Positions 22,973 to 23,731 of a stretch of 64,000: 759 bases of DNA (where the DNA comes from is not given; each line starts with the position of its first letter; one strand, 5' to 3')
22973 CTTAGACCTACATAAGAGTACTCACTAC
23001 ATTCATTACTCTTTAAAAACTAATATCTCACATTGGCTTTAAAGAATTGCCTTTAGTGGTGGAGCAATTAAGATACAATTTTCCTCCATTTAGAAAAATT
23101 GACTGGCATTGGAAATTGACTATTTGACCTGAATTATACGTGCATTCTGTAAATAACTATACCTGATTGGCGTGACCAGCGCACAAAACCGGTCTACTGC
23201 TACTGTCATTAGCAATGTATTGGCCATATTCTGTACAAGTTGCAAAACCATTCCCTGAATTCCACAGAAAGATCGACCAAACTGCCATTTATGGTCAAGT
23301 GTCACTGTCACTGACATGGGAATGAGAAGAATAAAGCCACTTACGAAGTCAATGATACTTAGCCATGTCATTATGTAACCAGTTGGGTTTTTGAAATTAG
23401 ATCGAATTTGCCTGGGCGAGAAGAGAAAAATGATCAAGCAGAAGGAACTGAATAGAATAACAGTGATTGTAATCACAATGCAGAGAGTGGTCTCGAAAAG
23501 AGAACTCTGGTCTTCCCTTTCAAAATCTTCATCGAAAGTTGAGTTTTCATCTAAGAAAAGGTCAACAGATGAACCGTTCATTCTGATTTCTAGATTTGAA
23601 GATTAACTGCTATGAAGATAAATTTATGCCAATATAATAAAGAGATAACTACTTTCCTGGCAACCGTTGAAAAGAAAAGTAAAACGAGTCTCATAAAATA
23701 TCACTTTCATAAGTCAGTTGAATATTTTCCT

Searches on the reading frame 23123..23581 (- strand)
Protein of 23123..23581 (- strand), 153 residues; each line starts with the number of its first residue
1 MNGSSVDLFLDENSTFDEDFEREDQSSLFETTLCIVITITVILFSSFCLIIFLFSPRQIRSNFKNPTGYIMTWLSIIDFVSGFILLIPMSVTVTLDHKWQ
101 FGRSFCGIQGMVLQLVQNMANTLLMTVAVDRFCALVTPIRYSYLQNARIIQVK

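Call 31: find_homologous_proteins(query=window:23123-23581:-, max_evalue=0.00001)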
Query seq(153 aa) (153 aa): 3 proteins with E <= 0.00001 among 17 candidates.
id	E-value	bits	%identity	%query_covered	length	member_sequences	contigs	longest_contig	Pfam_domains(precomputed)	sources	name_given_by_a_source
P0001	5.1e-56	207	64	93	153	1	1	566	PF00001.27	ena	-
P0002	2.6e-51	192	72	80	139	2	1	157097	PF00001.27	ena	-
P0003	1.5e-40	157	55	86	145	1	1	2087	PF00001.27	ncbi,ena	-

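Call 32: find_encoding_contigs(protein=P0002, flank=10000, max_places=4)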
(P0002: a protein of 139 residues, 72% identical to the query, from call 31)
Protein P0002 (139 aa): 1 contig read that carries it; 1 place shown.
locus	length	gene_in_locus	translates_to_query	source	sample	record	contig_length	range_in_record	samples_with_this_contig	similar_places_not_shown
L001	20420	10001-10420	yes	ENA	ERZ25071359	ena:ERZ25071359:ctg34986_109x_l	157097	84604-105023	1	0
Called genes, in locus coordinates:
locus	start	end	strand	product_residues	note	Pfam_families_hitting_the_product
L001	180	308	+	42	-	-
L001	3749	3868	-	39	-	-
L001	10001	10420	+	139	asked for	PF00001:7tm_1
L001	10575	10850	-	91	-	-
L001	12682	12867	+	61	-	-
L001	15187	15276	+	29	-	-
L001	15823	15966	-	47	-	-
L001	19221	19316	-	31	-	-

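Call 33: find_encoding_contigs(protein=P0003, flank=10000, max_places=4)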
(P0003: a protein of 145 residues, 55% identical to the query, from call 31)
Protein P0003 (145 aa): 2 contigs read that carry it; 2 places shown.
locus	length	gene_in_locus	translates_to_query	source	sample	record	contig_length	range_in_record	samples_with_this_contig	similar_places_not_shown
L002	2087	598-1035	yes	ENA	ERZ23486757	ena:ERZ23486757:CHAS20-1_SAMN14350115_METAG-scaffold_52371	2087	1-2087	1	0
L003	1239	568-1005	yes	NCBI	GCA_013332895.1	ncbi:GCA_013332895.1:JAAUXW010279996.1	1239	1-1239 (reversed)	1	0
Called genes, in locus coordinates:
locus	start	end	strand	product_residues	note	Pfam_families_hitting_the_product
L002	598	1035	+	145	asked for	PF00001:7tm_1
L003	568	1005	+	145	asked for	PF00001:7tm_1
